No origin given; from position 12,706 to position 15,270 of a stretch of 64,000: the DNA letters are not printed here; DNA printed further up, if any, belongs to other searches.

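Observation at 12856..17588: Giant type IV pilin-like proteins carrying two thrombospondin type-1 repeats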

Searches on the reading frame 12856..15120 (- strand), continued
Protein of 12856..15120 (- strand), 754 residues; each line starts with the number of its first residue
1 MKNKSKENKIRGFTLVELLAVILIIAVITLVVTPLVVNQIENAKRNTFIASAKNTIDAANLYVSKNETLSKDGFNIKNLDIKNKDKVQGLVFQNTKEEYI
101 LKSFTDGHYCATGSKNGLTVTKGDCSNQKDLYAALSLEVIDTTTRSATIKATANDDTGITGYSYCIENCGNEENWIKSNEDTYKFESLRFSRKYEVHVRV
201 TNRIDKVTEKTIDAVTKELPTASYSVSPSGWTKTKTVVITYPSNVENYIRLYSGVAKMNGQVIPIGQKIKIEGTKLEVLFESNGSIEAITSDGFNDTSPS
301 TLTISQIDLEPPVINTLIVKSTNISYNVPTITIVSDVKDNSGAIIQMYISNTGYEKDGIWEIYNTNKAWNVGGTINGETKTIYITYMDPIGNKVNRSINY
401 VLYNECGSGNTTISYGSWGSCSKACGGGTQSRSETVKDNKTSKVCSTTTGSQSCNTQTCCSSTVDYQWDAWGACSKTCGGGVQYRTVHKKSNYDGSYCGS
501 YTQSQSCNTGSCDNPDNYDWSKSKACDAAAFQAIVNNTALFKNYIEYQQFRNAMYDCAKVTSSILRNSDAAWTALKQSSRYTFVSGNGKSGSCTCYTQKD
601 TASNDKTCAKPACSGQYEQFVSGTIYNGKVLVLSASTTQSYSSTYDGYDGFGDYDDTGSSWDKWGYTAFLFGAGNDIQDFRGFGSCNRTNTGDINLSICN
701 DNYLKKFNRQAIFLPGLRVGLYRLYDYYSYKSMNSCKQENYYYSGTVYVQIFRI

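Call 43: list_cluster_members(proteins=[P0001, P0002, P0008, P0009, P0010, P0014, P0019, P0068, P0076, P0099])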
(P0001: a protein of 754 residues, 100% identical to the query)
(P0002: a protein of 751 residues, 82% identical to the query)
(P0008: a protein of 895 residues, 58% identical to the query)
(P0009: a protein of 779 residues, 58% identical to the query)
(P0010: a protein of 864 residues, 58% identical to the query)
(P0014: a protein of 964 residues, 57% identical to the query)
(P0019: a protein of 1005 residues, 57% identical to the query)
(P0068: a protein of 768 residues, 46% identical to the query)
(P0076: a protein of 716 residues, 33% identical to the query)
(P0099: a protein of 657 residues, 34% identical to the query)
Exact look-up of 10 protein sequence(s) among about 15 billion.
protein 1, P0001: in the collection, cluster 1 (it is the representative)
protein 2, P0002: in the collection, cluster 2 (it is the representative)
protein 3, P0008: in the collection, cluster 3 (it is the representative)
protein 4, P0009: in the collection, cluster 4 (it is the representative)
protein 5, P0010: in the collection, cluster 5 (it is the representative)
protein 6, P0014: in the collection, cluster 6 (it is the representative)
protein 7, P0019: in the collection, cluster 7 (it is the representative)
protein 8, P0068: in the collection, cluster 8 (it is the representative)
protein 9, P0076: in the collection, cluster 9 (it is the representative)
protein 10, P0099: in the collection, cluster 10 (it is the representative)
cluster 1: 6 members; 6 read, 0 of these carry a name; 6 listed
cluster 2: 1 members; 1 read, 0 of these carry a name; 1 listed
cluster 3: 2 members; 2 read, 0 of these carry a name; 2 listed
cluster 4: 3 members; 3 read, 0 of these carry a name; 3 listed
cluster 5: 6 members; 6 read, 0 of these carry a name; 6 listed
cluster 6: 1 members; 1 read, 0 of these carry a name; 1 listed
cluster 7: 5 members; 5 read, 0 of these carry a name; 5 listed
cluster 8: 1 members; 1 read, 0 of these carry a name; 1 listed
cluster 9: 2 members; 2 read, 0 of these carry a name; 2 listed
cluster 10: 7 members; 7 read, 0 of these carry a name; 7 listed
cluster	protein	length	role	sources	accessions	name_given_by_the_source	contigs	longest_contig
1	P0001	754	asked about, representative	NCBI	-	-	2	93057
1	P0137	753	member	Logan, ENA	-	-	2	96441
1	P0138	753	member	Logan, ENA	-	-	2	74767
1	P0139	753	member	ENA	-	-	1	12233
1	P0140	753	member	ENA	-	-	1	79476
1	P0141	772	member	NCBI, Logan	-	-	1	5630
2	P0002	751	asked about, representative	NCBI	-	-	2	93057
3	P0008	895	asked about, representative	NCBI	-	-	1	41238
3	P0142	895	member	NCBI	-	-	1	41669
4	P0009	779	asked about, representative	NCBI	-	-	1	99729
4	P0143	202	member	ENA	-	-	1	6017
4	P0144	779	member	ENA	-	-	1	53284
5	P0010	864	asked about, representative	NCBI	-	-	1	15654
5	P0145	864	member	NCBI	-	-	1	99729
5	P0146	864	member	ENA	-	-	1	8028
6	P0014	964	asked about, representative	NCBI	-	-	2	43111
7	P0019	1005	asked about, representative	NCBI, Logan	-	-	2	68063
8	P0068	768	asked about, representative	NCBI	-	-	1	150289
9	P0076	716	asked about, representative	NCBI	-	-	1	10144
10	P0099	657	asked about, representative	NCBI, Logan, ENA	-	-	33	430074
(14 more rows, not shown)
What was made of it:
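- Tried and rejected: Cluster look-up for source names (call 43).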

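Call 53: search_protein_families(library=phrogs, proteins=[window:12856-15120:-], max_evalue=0.1)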
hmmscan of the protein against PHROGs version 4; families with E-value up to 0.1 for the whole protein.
window:12856-15120:- (754 aa): 5 families
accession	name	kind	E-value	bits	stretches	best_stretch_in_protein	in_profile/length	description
phrog_11596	-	unknown function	9.9e-05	23.2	1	9-62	4-57/187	-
phrog_27437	-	unknown function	0.00073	20.7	1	8-89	5-84/140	-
phrog_3433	-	moron, auxiliary metabolic gene and host takeover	0.014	16.6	1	6-54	15-63/127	pilin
phrog_11263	-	unknown function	0.028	15.2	1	11-35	2-26/72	-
phrog_5970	-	unknown function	0.092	13.5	0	198-229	40-71/81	-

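Call 56: search_protein_families(library=pfam, alignment_id=A1, max_evalue=0.001)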
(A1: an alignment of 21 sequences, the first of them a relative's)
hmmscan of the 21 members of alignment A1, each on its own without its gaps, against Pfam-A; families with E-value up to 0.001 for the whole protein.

A. member 1, P0001 (754 aa): 5 families
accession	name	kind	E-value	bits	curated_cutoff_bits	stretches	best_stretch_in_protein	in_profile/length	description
PF19028.6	TSP1_spondin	-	2.9e-12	47.1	41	2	467-512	5-52/52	Spondin-like TSP1 domain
PF00090.25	TSP_1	-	1.6e-08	35.1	21.6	1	467-512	2-49/49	Thrombospondin type 1 domain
PF19030.6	TSP1_ADAMTS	-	1.3e-05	25.8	23.8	1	468-512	3-55/55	Thrombospondin type 1 domain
PF07963.17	N_methyl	-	2.1e-05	24.4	21.2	1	9-32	3-26/27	Prokaryotic N-terminal methylation motif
PF19035.6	TSP1_CCN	-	0.00041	21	27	1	469-512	6-44/44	CCN3 Nov like TSP1 domain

B. families by the number of members that match (of 21 scanned): 14 families
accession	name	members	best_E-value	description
PF19028.6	TSP1_spondin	18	5.5e-15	Spondin-like TSP1 domain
PF00090.25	TSP_1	18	3.7e-12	Thrombospondin type 1 domain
PF19030.6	TSP1_ADAMTS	18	8.9e-11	Thrombospondin type 1 domain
PF07963.17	N_methyl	17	2.9e-07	Prokaryotic N-terminal methylation motif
PF07495.19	Y_Y_Y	15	9.5e-09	Y_Y_Y domain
PF00041.27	fn3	7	9.7e-06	Fibronectin type III domain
PF24421.1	Ig_J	6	1.3e-05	Tip attachment protein J, Ig-like domain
PF19035.6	TSP1_CCN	4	3.1e-06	CCN3 Nov like TSP1 domain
PF18911.6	PKD_4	2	1.3e-06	PKD domain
PF13306.12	LRR_5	1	8.2e-28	BspA type Leucine rich repeat region (6 copies)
PF22352.2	K319L-like_PKD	1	2.6e-05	K319L-like, PKD domain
PF23608.1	Ig_ILCR1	1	0.00024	ILCR1 Ig-like domain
PF16967.11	TcfC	1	0.00065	E-set like domain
PF00801.26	PKD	1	0.00086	PKD domain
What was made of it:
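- Checked: fn3 itself is sub-threshold in these two proteins (E = 0.17), although it is significant in 7 of 21 relatives (call 56).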

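Call 64: find_encoding_contigs(protein=P0054, flank=10000, max_places=1)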
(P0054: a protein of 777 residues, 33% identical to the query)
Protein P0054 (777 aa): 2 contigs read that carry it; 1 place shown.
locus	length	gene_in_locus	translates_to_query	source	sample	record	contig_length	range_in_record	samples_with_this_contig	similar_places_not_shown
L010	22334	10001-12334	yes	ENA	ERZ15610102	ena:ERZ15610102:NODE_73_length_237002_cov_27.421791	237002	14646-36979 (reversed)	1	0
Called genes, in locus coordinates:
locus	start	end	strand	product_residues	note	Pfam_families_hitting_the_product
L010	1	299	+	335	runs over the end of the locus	PF00106:adh_short, PF01073:3Beta_HSD, PF01370:Epimerase, PF02719:Polysacc_synt_2, PF04321:RmlD_sub_bind, PF07993:NAD_binding_4 (weak), PF13460:NAD_binding_10, PF16363:GDP_Man_Dehyd, +1 more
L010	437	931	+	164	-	-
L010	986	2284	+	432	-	PF05697:Trigger_N, PF00254:FKBP_C, PF05698:Trigger_C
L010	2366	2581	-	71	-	PF00037:Fer4 (faint), PF13459:Fer4_15, PF13370:Fer4_13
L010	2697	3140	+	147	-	PF13328:HD_4 (weak)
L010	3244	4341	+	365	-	-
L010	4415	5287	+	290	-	-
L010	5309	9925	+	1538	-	PF14480:DNA_pol3_a_NI, PF01336:tRNA_anti-codon (weak), PF02811:PHP, PF00929:RNase_T, PF02811:PHP, PF07733:DNA_pol3_alpha, PF17657:DNA_pol3_finger, PF14579:HHH_6, +1 more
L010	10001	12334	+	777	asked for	PF07963:N_methyl, PF19030:TSP1_ADAMTS (faint), PF19028:TSP1_spondin, PF00090:TSP_1 (weak), PF19028:TSP1_spondin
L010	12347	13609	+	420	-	-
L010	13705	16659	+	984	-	PF02463:SMC_N, PF13304:AAA_21 (weak), PF13476:AAA_23, PF13555:AAA_29 (weak), PF06470:SMC_hinge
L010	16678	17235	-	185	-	PF01327:Pep_deformylase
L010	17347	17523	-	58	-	-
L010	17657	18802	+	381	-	PF01098:FTSW_RODA_SPOVE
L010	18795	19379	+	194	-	-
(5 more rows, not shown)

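Call 65: find_encoding_contigs(protein=P0080, flank=10000, max_places=1)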
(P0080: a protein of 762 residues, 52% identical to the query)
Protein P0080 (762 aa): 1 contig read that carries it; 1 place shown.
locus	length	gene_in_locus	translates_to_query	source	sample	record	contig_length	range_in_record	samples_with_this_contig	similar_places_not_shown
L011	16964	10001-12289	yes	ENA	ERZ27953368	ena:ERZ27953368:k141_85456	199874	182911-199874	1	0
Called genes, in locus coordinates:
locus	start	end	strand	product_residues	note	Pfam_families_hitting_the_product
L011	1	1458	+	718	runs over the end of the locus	PF09371:Tex_N, PF22706:Tex_central_region, PF16921:Tex_YqgF, PF14635:HHH_7 (weak), PF12836:HHH_3, PF17674:HHH_9, PF00575:S1, PF23459:S1_RRP5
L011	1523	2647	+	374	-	-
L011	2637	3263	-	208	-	PF13545:HTH_Crp_2 (faint)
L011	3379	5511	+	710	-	PF03477:ATP-cone, PF13597:NRDD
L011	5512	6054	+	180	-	PF13353:Fer4_12, PF04055:Radical_SAM (weak)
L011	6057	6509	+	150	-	PF00692:dUTPase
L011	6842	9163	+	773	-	PF03477:ATP-cone, PF13597:NRDD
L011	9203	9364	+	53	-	PF13597:NRDD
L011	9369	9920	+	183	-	PF13353:Fer4_12, PF04055:Radical_SAM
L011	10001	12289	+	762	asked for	PF07963:N_methyl, PF19028:TSP1_spondin (faint), PF19030:TSP1_ADAMTS (faint), PF00090:TSP_1 (faint)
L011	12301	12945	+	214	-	-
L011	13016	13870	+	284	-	PF01136:Peptidase_U32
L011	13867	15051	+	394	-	PF01136:Peptidase_U32, PF16325:Peptidase_U32_C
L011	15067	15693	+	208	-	PF06414:Zeta_toxin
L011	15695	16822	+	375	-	PF01966:HD (weak), PF13286:HD_assoc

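Call 81: find_related_loci(query=A1, collection=viral_contigs, flank=8000)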
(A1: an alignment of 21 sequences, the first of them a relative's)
Query A1 (754 aa) in viral_contigs; peptide patterns used: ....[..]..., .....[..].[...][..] (x = any residue, [..] = any of these).
386 stretches matched a pattern; 34 encode a relative of the query (tblastn E <= 1e-3); 34 distinct loci.
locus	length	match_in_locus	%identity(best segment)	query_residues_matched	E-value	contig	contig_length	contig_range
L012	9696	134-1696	28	88-583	2e-10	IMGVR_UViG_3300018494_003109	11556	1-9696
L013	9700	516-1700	28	88-344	1e-9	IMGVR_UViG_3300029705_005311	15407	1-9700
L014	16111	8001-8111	54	11-47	5e-6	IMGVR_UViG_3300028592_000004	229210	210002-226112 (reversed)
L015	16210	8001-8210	36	4-73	7e-6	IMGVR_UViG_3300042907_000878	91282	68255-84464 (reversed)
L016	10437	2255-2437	39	11-71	8e-6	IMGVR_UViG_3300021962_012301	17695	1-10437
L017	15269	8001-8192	40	1-68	9e-6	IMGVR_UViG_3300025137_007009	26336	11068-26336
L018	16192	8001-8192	40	1-68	1e-5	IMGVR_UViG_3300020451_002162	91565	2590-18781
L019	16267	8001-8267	33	8-98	1e-5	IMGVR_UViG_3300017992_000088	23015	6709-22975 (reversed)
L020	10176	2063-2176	50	1-44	2e-5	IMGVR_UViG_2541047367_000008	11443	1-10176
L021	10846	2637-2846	33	4-73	3e-5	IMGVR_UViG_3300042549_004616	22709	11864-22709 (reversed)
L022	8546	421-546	45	4-45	3e-5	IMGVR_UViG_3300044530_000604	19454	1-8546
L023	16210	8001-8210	33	4-73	3e-5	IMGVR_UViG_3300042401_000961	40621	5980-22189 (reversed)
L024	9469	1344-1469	45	4-45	3e-5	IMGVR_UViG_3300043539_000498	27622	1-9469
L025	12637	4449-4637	37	9-71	5e-5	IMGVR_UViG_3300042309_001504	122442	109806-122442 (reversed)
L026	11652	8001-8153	35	6-56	5e-5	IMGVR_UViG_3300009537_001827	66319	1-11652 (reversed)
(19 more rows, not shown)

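Call 84: find_encoding_contigs(protein=P0009, flank=10000, max_places=1)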
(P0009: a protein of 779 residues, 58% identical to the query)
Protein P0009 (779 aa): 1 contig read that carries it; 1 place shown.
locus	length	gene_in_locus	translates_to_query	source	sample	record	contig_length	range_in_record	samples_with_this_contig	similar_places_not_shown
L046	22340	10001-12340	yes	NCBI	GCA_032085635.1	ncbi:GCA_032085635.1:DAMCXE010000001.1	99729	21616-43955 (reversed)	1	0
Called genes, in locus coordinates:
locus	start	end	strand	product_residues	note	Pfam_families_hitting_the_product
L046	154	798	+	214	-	PF06445:GyrI-like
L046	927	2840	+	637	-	PF03816:LytR_cpsA_psr, PF03793:PASTA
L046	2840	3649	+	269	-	PF02535:Zip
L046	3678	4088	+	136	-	PF07963:N_methyl (weak)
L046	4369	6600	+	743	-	PF12846:AAA_10 (faint), PF17854:FtsK_alpha, PF01580:FtsK_SpoIIIE, PF09397:FtsK_gamma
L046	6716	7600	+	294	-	PF00924:MS_channel_2nd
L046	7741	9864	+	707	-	PF13191:AAA_16 (weak), PF23569:NBD_SMAX1, PF00004:AAA, PF17871:AAA_lid_9, PF00004:AAA, PF07724:AAA_2, PF07728:AAA_5, PF10431:ClpB_D2-small, +7 more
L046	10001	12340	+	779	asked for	PF07963:N_methyl (weak), PF00090:TSP_1 (weak), PF19028:TSP1_spondin (weak)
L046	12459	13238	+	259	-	PF21981:RecX_HTH3 (faint), PF21982:RecX_HTH1 (faint), PF02631:RecX_HTH2 (weak)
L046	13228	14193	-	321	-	PF13145:Rotamase_2, PF13616:Rotamase_3, PF00639:Rotamase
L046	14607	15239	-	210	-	PF06541:ABC_trans_CmpB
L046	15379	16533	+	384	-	PF02683:DsbD_TM, PF13386:DsbD_2, PF00578:AhpC-TSA, PF08534:Redoxin, PF13098:Thioredoxin_2 (weak), PF13905:Thioredoxin_8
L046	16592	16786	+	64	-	-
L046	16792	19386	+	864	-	PF07963:N_methyl (faint), PF07495:Y_Y_Y (weak), PF19028:TSP1_spondin (weak)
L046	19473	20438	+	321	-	PF00551:Formyl_trans_N, PF02911:Formyl_trans_C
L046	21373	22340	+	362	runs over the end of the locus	PF07963:N_methyl (weak)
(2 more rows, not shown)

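Call 85: find_encoding_contigs(protein=P0068, flank=10000, max_places=1)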
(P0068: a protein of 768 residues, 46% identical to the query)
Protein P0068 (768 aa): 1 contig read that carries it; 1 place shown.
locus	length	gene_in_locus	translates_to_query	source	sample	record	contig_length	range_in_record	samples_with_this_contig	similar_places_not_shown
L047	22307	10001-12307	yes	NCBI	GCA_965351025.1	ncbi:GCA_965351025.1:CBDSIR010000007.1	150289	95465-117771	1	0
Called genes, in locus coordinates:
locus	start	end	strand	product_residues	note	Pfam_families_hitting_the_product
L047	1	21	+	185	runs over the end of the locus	PF06941:NT5C (weak)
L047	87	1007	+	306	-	PF11899:DUF3419 (faint)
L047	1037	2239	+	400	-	PF00070:Pyr_redox (faint), PF01266:DAO (weak), PF03486:HI0933_like, PF07992:Pyr_redox_2, PF12831:FAD_oxidored, PF13450:NAD_binding_8 (weak), PF13738:Pyr_redox_3, PF22780:HI0933_like_1st, +2 more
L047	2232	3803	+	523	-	PF28550:DUF8436, PF01266:DAO (faint), PF03486:HI0933_like, PF07992:Pyr_redox_2 (faint), PF21688:FAD-depend_C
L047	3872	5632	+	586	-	PF01476:LysM, PF01183:Glyco_hydro_25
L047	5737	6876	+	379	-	PF13793:Pribosyltran_N, PF00156:Pribosyltran, PF14572:Pribosyl_synth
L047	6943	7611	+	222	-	PF04298:Zn_peptidase_2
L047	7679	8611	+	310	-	PF03690:MYG1_exonuc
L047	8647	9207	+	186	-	-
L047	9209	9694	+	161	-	PF02620:YceD (faint)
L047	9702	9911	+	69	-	PF01783:Ribosomal_L32p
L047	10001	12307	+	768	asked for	PF07963:N_methyl, PF19030:TSP1_ADAMTS (faint), PF19035:TSP1_CCN (faint), PF19028:TSP1_spondin, PF00090:TSP_1 (weak)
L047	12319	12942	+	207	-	-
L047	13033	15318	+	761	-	PF07963:N_methyl, PF00090:TSP_1 (weak), PF19028:TSP1_spondin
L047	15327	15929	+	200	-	-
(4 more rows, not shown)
